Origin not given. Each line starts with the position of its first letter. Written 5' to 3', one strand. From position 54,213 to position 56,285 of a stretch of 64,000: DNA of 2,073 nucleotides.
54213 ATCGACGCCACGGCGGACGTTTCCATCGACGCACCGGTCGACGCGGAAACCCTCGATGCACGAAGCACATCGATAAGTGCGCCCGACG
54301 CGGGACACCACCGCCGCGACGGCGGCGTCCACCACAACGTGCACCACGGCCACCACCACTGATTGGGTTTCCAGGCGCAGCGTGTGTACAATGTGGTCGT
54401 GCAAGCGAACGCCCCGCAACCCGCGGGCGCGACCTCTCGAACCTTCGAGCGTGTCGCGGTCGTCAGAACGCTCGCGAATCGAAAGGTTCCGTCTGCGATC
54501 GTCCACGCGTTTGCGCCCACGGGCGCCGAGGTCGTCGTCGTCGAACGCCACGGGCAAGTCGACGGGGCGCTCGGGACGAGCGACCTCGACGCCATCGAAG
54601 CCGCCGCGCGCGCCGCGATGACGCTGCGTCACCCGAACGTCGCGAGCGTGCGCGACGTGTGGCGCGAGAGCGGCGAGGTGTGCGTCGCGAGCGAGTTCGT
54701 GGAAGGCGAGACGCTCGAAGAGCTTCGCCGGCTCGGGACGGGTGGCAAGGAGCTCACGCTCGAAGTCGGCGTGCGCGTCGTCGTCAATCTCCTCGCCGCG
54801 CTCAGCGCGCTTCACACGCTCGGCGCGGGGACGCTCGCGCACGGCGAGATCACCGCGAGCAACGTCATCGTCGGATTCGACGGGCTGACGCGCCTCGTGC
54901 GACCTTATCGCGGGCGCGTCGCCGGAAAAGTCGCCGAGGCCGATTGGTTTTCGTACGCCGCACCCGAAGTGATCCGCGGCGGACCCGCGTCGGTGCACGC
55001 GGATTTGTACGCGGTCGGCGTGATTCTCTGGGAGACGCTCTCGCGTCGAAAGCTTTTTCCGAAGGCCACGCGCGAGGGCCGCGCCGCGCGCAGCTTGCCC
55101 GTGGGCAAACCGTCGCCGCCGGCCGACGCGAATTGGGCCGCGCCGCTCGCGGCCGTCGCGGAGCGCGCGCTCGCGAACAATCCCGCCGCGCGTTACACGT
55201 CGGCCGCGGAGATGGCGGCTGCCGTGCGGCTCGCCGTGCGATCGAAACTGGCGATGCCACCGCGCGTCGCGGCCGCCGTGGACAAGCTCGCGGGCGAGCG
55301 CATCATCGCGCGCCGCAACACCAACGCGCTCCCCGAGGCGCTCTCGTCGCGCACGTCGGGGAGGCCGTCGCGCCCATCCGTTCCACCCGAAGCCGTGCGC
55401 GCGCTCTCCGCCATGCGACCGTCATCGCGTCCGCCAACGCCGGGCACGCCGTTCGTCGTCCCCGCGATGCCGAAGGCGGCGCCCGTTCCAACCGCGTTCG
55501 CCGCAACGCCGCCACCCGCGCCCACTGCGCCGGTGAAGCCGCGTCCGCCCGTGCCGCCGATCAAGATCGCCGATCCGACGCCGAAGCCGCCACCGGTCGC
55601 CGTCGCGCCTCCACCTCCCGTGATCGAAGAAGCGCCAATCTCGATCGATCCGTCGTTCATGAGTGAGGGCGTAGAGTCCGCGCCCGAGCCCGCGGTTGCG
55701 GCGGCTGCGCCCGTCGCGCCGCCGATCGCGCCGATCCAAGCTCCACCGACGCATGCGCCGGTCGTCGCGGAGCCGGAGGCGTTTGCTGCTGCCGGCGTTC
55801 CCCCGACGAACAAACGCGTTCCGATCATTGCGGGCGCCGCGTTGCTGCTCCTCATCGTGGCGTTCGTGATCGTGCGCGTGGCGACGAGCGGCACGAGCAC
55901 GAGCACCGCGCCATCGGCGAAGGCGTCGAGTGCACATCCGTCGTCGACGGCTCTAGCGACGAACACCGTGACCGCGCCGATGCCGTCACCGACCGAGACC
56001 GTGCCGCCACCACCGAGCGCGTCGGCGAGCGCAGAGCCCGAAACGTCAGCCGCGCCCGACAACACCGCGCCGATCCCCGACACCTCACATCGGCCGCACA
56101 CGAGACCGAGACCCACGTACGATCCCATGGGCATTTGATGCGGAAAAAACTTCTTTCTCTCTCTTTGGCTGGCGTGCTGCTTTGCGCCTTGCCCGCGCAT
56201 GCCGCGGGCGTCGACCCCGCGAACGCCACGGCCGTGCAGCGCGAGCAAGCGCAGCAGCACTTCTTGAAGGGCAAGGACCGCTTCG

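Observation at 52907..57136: Kinase, pseudokinase, then TPR/PEGA partner in tandem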

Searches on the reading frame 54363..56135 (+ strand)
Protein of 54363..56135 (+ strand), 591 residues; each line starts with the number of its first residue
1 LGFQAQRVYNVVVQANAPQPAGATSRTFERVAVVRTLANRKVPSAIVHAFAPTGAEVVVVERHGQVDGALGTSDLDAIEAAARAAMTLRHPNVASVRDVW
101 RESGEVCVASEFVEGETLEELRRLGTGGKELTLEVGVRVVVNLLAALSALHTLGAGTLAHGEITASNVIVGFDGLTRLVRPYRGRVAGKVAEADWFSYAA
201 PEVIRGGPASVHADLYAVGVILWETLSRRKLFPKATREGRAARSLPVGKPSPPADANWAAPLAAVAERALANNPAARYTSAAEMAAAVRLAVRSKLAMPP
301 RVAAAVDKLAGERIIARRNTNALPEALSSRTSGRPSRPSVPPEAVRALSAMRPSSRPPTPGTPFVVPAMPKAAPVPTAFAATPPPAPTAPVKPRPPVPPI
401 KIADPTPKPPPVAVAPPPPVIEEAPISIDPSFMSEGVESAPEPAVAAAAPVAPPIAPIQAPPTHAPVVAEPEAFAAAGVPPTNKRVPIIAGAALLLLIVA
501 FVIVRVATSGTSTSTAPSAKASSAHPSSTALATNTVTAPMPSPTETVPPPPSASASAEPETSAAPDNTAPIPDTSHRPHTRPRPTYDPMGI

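Call 5: search_protein_families(library=pfam, proteins=[window:54363-56135:+], max_evalue=0.01)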
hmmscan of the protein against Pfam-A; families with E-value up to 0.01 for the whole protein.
window:54363-56135:+ (591 aa): 2 families
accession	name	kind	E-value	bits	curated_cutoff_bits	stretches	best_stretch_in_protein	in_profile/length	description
PF00069.31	Pkinase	-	5.8e-14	52.5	31.7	1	86-280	53-254/263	Protein kinase domain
PF07714.23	PK_Tyr_Ser-Thr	-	2.4e-09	37.3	23.1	1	77-278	47-249/258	Protein tyrosine and serine/threonine kinase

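Call 6: search_protein_families(library=ncbifam, proteins=[window:54363-56135:+], max_evalue=0.01)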
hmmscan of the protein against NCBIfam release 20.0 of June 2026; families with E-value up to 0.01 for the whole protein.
window:54363-56135:+ (591 aa): 5 families
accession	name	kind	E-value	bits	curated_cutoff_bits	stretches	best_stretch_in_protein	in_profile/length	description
NF047741.1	antiphage_MADS6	equivalog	4.5e-19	68.4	460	1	78-296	242-465/612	methylation-associated defense system protein kinase MAD6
NF033483.0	PknB_PASTA_kin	equivalog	2.6e-18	66.4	450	1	82-322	58-298/563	Stk1 family PASTA domain-containing Ser/Thr kinase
NF052427.1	StpK7MSMEG_1200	equivalog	5.4e-18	64.8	900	1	81-297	57-274/601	serine/threonine protein kinase StpK7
NF009651.0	PRK13184.1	equivalog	3.5e-10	38.5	839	1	196-289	195-288/932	serine/threonine-protein kinase PknD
TIGR03903.1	TOMM_kin_cyc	equivalog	1.2e-08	33.3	705.75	1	197-289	154-245/1267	TOMM system kinase/cyclase fusion protein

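Call 8: find_homologous_proteins(query=window:54363-56135:+, max_evalue=0.00001)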
Query window:54363-56135:+ (591 aa): 105 proteins with E <= 0.00001 among 8000 candidates.
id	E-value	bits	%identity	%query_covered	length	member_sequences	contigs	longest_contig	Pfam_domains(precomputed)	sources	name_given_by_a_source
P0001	0.0e+0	1207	100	99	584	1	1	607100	PF07714.24,PF00069.32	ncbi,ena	-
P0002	3.8e-221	754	68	98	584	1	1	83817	PF07714.24,PF00069.32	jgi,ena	-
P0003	4.5e-209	714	65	96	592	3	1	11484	PF07714.24,PF00069.32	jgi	jgi:serine/threonine-protein kinase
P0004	7.4e-206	704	65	98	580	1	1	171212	PF07714.24,PF00069.32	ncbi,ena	-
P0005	8.2e-179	614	57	98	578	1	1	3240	PF07714.24,PF00069.32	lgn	-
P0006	1.1e-178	614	70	68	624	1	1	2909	PF07714.24,PF00069.32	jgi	jgi:eukaryotic-like serine/threonine-protein kinase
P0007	1.9e-178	613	72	64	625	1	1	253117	PF07714.24,PF00069.32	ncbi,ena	-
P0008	3.0e-177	609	73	58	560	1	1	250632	PF07714.24,PF00069.32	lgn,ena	-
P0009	6.8e-176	605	72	60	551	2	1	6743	PF07714.24,PF00069.32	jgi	jgi:serine/threonine-protein kinase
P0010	3.3e-174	599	68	63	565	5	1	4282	PF07714.24,PF00069.32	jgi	-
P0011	4.7e-172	592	55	98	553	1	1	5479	PF07714.24,PF00069.32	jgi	jgi:serine/threonine protein kinase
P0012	7.1e-172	591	73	60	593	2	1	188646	PF07714.24,PF00069.32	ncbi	ncbi:MAG TPA: protein kinase [Polyangiaceae bacterium]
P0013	3.7e-170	586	58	99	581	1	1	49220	PF07714.24,PF00069.32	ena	-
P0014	1.3e-169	584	60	83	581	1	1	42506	PF07714.24,PF00069.32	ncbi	-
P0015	1.2e-166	574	52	98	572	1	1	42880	PF07714.24,PF00069.32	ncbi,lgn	-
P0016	5.3e-166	572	70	58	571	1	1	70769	PF07714.24,PF00069.32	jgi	jgi:serine/threonine protein kinase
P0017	9.8e-159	548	71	58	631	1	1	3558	PF07714.24,PF00069.32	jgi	jgi:serine/threonine-protein kinase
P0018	2.0e-158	547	53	98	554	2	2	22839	PF07714.24,PF00069.32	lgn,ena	-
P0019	2.3e-150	520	62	7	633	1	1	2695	PF07714.24,PF00069.32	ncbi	-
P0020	3.9e-144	500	74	47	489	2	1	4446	PF07714.24,PF00069.32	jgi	jgi:serine/threonine-protein kinase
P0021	3.3e-143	497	62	69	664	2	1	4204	PF07714.24,PF00069.32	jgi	-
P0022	1.4e-142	495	59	71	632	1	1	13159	PF07714.24,PF00069.32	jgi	jgi:serine/threonine protein kinase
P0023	7.5e-139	482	61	69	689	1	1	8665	PF07714.24,PF00069.32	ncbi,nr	ncbi:MAG TPA: protein kinase [Polyangiaceae bacterium]|nr:protein kinase [Polyangiaceae bacterium]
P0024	5.9e-116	407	55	70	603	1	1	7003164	PF07714.24,PF00069.32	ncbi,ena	-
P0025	3.8e-112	394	75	37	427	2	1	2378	PF00069.32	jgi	jgi:hypothetical protein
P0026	1.0e-99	353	50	63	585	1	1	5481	PF07714.24,PF00069.32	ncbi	-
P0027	6.1e-98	347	40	98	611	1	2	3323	PF07714.24,PF00069.32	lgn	-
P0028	6.6e-96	341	49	72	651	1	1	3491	PF07714.24,PF00069.32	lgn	-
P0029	4.1e-94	335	47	72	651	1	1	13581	PF07714.24,PF00069.32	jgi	-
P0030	1.4e-91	326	-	-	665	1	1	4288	PF07714.24,PF00069.32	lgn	-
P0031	2.2e-91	326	35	19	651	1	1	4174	PF07714.24,PF00069.32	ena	-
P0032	1.4e-89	320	39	96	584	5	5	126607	PF07714.24,PF00069.32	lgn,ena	-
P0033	9.0e-89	317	46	72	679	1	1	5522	PF07714.24,PF00069.32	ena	-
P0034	3.1e-82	296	49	59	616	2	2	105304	PF00069.32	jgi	jgi:serine/threonine-protein kinase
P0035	4.4e-82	295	49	62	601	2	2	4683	PF00069.32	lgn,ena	-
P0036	7.5e-81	291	48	55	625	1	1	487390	PF00069.32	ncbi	-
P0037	1.9e-78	283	49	52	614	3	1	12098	PF07714.24,PF00069.32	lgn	-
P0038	1.0e-76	277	37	96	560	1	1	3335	PF07714.24,PF00069.32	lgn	-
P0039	2.4e-75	273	38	96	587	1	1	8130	PF07714.24,PF00069.32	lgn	-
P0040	3.0e-21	94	32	47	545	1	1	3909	PF07714.24,PF00069.32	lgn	-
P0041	6.8e-20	90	31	26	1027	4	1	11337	PF07714.24,PF00069.32,PF03109.23,PF01636.30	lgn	-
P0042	9.0e-16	76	29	36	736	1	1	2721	PF07714.24,PF00069.32,PF03544.20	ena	-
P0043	1.3e-15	76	33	37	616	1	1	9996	PF07714.24,PF00069.32,PF01636.30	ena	-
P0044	1.4e-15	76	32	41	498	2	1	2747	PF07714.24,PF00069.32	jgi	-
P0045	1.3e-14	72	31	36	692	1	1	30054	PF07714.24,PF00069.32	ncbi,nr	ncbi:MAG TPA: protein kinase [Polyangiaceae bacterium]|nr:protein kinase [Polyangiaceae bacterium]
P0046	5.5e-14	70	26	40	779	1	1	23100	PF07714.24,PF00069.32,PF01636.30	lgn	-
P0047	2.2e-13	68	29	53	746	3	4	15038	PF07714.24,PF00069.32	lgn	-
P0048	2.6e-13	68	32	39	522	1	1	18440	PF07714.24,PF00069.32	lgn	-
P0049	3.4e-13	68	33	38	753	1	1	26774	PF07714.24,PF00069.32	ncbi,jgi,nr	ncbi:MAG TPA: protein kinase [Polyangiaceae bacterium]|jgi:serine/threonine-protein kinase|nr:protei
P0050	5.8e-13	67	-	-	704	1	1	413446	PF07714.24,PF00069.32,PF13715.13,PF22820.3,PF08308.18,PF13620.13,PF20608.5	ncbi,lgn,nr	ncbi:MAG TPA: serine/threonine-protein kinase [Terriglobales bacterium]|nr:serine/threonine-protein 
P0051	1.4e-12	66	34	36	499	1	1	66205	PF07714.24,PF00069.32,PF03109.23,PF01636.30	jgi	jgi:hypothetical protein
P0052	1.8e-12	65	29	36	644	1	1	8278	PF07714.24,PF00069.32,PF03109.23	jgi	jgi:serine/threonine protein kinase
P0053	2.5e-12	65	28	37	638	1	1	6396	PF07714.24,PF00069.32,PF08308.18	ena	-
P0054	7.5e-12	63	33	40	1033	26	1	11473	PF07714.24,PF00069.32,PF14531.13,PF20703.4,PF17667.8,PF01636.30,PF13191.13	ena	-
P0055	1.5e-11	62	34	35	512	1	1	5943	PF07714.24,PF00069.32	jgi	jgi:hypothetical protein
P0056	1.9e-11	62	30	35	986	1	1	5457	PF06293.21,PF07714.24,PF00069.32,PF03109.23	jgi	jgi:serine/threonine protein kinase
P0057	2.2e-11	62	30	37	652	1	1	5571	PF07714.24,PF00069.32,PF03544.20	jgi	-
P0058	7.8e-11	60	32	39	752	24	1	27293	PF13431.13,PF23914.2,PF13414.13,PF13428.13,PF14559.13,PF07714.24,PF00069.32,PF00515.35,PF12895.14,PF13432.13,PF13181.13,PF07719.24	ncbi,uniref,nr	ncbi:protein kinase [Myxococcus llanfairpwllgwyngyllgogerychwyrndrobwllllantysiliogogogochensis]|uni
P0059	8.5e-11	60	27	36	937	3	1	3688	PF07714.24,PF00069.32,PF03544.20,PF00072.31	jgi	-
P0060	1.6e-10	59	28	35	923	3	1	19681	PF07714.24,PF00069.32,PF03544.20,PF00072.31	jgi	jgi:TonB family protein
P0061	6.8e-10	57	31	36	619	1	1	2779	PF07714.24,PF00069.32,PF03109.23,PF01636.30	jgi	jgi:predicted Ser/Thr protein kinase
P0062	8.6e-10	56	30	37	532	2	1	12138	PF07714.24,PF00069.32,PF01636.30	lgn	-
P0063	1.8e-9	55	30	46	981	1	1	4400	PF07714.24,PF00069.32,PF22359.3,PF00041.28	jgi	jgi:hypothetical protein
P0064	2.4e-9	55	30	35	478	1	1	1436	PF07714.24,PF00069.32,PF03109.23,PF01636.30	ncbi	ncbi:MAG: protein kinase domain-containing protein, partial [Chloroflexota bacterium]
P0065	3.4e-9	54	-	-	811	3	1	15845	PF07714.24,PF00069.32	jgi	jgi:serine/threonine protein kinase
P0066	3.9e-9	54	31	35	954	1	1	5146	PF07714.24,PF00069.32,PF25523.2,PF22359.3,PF00041.28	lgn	-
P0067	4.2e-9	54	31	36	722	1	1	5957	PF07714.24,PF00069.32,PF21959.3,PF21783.3,PF24684.2,PF08450.19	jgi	jgi:YVTN family beta-propeller protein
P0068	4.4e-9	54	30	37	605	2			PF07714.24,PF00069.32,PF00027.36,PF01636.30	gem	-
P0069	8.2e-9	53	26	36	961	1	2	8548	PF07714.24,PF00069.32,PF03544.20,PF00072.31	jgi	jgi:TonB family protein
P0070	9.5e-9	53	28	44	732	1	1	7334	PF07714.24,PF00069.32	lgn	-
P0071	9.9e-9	53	30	37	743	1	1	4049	PF07714.24,PF00069.32,PF03109.23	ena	-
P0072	1.8e-8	52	27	38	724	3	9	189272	PF07714.24,PF00069.32,PF03109.23,PF01636.30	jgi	jgi:predicted Ser/Thr protein kinase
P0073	2.0e-8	52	30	37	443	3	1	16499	PF07714.24,PF00069.32,PF03109.23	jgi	jgi:serine/threonine protein kinase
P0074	2.2e-8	52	26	34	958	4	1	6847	PF07714.24,PF00069.32,PF03544.20,PF00072.31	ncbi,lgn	-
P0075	2.9e-8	51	30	34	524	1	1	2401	PF07714.24,PF00069.32,PF03109.23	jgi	jgi:serine/threonine-protein kinase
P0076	3.5e-8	51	29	37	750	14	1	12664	PF07714.24,PF00069.32,PF03109.23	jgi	-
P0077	6.3e-8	50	29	36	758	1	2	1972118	PF07714.24,PF00069.32,PF03109.23,PF03793.25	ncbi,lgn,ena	-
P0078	7.4e-8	50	27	37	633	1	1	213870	PF07714.24,PF00069.32,PF08308.18,PF13620.13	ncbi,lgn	-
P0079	1.4e-7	49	29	37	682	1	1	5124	PF07714.24,PF00069.32,PF08308.18,PF13620.13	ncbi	-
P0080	1.5e-7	49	28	36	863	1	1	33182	PF07714.24,PF00069.32,PF03109.23,PF07719.24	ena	-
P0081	1.6e-7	49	31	38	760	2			PF07714.24,PF00069.32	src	-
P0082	2.3e-7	48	26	36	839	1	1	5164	PF07714.24,PF00069.32,PF03544.20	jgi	jgi:TonB family protein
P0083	3.0e-7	48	30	35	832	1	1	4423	PF14559.13,PF07714.24,PF13431.13,PF00069.32,PF13414.13,PF00515.35,PF13428.13,PF07719.24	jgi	jgi:serine/threonine-protein kinase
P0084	4.1e-7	48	28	35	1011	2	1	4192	PF07714.24,PF00069.32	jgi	jgi:serine/threonine protein kinase/tetratricopeptide (TPR) repeat protein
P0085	4.2e-7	48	26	34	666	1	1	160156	PF07714.24,PF00069.32,PF01636.30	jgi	jgi:hypothetical protein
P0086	4.7e-7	47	26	40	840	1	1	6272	PF14559.13,PF07714.24,PF13431.13,PF00069.32,PF13414.13,PF12895.14,PF21033.5,PF13432.13,PF07719.24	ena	-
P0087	4.8e-7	47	33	34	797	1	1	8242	PF07714.24,PF00069.32,PF08308.18,PF01636.30,PF12790.14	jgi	-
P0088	5.7e-7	47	35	25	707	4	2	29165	PF25063.1,PF13431.13,PF23914.2,PF13414.13,PF13428.13,PF14559.13,PF07714.24,PF00069.32,PF13371.13,PF00515.35,PF13424.13,PF13432.13,PF13181.13,PF07719.24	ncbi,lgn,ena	-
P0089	5.7e-7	47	26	40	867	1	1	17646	PF07714.24,PF00069.32,PF01636.30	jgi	-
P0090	6.5e-7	47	34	26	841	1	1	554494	PF07714.24,PF00069.32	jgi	jgi:tRNA A-37 threonylcarbamoyl transferase component Bud32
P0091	1.1e-6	46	28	36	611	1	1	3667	PF07714.24,PF00069.32,PF03109.23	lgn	-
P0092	1.2e-6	46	24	62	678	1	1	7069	PF07714.24,PF00069.32,PF03109.23,PF01636.30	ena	-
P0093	1.2e-6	46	24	62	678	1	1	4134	PF07714.24,PF00069.32,PF03109.23,PF01636.30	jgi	jgi:serine/threonine-protein kinase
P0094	1.5e-6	46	24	62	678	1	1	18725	PF07714.24,PF00069.32,PF03109.23,PF01636.30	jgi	jgi:serine/threonine protein kinase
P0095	1.5e-6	46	24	62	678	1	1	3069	PF07714.24,PF00069.32,PF03109.23,PF01636.30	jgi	jgi:serine/threonine protein kinase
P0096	1.7e-6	45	28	35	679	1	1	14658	PF07714.24,PF00069.32,PF03109.23,PF01636.30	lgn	-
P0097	1.8e-6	45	25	42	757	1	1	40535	PF07714.24,PF00069.32,PF03109.23,PF03793.25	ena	-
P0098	2.2e-6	45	30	45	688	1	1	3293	PF07714.24,PF00069.32,PF03544.20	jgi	jgi:serine/threonine-protein kinase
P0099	2.3e-6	45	29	33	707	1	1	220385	PF07714.24,PF00069.32,PF03109.23,PF01636.30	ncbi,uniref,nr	ncbi:serine/threonine-protein kinase [Streptomyces sp. NRRL S-350]|uniref:serine/threonine-protein k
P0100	2.5e-6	45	26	36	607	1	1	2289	PF07714.24,PF00069.32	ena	-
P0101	2.6e-6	45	31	12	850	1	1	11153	PF14559.13,PF07714.24,PF00069.32,PF13414.13,PF00515.35,PF03109.23,PF13432.13,PF07719.24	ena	-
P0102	5.1e-6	44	37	25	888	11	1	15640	PF14559.13,PF07714.24,PF00069.32,PF13414.13,PF13432.13,PF13428.13,PF13181.13,PF07719.24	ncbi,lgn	-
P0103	8.3e-6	43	27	33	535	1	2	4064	PF07714.24,PF00069.32,PF03109.23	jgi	jgi:eukaryotic-like serine/threonine-protein kinase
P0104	9.1e-6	43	27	38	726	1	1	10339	PF07714.24,PF00069.32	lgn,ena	-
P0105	1.0e-5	43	27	38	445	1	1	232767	PF07714.24,PF00069.32,PF03109.23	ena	-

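Call 9: find_encoding_contigs(protein=P0001, flank=6000, max_places=3)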
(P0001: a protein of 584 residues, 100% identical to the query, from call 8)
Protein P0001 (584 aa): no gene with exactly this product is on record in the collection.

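Call 10: find_encoding_contigs(protein=P0002, flank=6000, max_places=3)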
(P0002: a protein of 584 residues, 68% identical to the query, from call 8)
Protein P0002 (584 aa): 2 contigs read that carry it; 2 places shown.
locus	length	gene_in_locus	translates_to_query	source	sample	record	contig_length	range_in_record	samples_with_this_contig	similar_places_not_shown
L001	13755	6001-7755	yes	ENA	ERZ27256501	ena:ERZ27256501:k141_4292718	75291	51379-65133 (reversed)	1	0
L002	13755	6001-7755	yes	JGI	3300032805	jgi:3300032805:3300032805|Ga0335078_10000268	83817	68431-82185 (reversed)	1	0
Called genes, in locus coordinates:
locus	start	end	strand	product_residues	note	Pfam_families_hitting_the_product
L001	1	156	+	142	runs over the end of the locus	PF00034:Cytochrom_C, PF13442:Cytochrome_CBB3 (weak)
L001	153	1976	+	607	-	PF01432:Peptidase_M3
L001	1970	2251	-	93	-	-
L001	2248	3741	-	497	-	-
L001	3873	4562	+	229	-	PF00072:Response_reg, PF00486:Trans_reg_C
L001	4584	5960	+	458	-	PF03109:ABC1 (faint), PF00069:Pkinase, PF07714:PK_Tyr_Ser-Thr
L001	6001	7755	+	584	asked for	PF07714:PK_Tyr_Ser-Thr, PF00069:Pkinase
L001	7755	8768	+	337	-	-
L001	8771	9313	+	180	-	-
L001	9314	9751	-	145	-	-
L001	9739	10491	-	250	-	-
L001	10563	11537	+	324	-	PF03480:DctP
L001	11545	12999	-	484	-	PF01079:Hint (weak)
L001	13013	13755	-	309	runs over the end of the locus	-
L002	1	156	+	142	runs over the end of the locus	PF00034:Cytochrom_C, PF13442:Cytochrome_CBB3 (weak)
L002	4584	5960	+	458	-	PF03109:ABC1 (faint), PF00069:Pkinase, PF07714:PK_Tyr_Ser-Thr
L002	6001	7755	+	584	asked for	PF07714:PK_Tyr_Ser-Thr, PF00069:Pkinase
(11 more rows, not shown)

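Call 11: find_encoding_contigs(protein=P0024, flank=6000, max_places=3)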
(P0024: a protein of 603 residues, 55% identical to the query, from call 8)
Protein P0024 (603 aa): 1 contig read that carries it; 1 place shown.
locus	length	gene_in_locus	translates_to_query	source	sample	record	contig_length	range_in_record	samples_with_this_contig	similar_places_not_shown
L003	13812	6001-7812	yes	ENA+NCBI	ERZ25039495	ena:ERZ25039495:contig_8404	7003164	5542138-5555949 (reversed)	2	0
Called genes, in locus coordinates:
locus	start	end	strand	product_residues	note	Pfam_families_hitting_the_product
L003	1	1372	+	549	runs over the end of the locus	PF00115:COX1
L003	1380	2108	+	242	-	PF00510:COX3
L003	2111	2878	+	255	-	-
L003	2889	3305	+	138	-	PF13442:Cytochrome_CBB3 (weak), PF00034:Cytochrom_C (weak)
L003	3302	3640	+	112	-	-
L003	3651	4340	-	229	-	PF00072:Response_reg, PF00486:Trans_reg_C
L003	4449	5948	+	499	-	-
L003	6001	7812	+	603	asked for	PF07714:PK_Tyr_Ser-Thr, PF00069:Pkinase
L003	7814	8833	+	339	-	-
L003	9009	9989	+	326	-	PF04338:DUF481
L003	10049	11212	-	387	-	PF00108:Thiolase_N, PF00109:ketoacyl-synt (weak), PF02803:Thiolase_C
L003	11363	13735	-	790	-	PF02737:3HCDH_N, PF03446:NAD_binding_2 (weak), PF00725:3HCDH, PF00378:ECH_1, PF16113:ECH_2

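Call 20: find_related_loci(query=A3, collection=genome_contigs, flank=8000)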
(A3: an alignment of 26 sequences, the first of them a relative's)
Query A3 (584 aa) in genome_contigs; peptide patterns used: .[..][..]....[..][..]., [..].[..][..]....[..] (x = any residue, [..] = any of these).
45 stretches matched a pattern; 11 encode a relative of the query (tblastn E <= 1e-3); 11 distinct loci.
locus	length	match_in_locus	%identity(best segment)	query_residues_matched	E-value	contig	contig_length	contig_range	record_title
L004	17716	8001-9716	52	6-584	1e-163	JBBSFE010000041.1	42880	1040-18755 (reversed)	MAG: Polyangiales bacterium isolate LS1_sbin.79 LS1_sbin.79_K_789948_L_42880_cov_13.0000, whole genome shotgun sequence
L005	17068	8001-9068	73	6-362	2e-162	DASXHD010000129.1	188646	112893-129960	MAG TPA_asm: Polyangiaceae bacterium isolate SMAG_U5184 k141_2717216, whole genome shotgun sequence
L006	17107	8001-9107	72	1-370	2e-161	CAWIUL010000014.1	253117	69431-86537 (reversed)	MAG: uncultured delta proteobacterium isolate MFD01872.bin.1.328 genome assembly, contig: contig_56590, whole genome sho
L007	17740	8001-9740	57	1-584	2e-161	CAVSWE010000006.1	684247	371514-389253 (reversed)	MAG: uncultured delta proteobacterium isolate MFD05705.bin.2.131 genome assembly, contig: contig_50637, whole genome sho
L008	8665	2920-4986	62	6-584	5e-135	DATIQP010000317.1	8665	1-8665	MAG TPA_asm: Polyangiaceae bacterium isolate SMAG_U15880 k141_890513, whole genome shotgun sequence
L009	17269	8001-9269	55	20-431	1e-99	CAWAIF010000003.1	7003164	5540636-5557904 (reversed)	MAG: uncultured delta proteobacterium isolate MFD02416.bin.1.98 genome assembly, contig: contig_8404, whole genome shotg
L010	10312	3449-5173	39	16-584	3e-97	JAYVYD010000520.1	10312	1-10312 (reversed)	MAG: Myxococcales bacterium isolate GL85_UP_concoct_158 GL85_UP_concoct_158_519, whole genome shotgun sequence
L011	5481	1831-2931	50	5-387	2e-90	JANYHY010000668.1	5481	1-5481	MAG: Myxococcales bacterium isolate GL140_2_metabinner_129_sub GL140_2_k141_1446633, whole genome shotgun sequence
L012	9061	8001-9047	51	4-353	3e-90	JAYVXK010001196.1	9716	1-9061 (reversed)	MAG: Myxococcales bacterium isolate GL85_DN_concoct_3 GL85_DN_concoct_3_1195, whole genome shotgun sequence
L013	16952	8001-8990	49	21-344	7e-71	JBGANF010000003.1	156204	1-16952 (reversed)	MAG: Polyangiaceae bacterium isolate MAG_AAO_H10.108 AAOH10-108_opera_contig_530, whole genome shotgun sequence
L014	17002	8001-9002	48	21-344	3e-66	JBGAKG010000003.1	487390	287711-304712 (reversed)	MAG: Polyangiaceae bacterium isolate MAG_AAO_H125.35 AAOH125-35_opera_contig_59, whole genome shotgun sequence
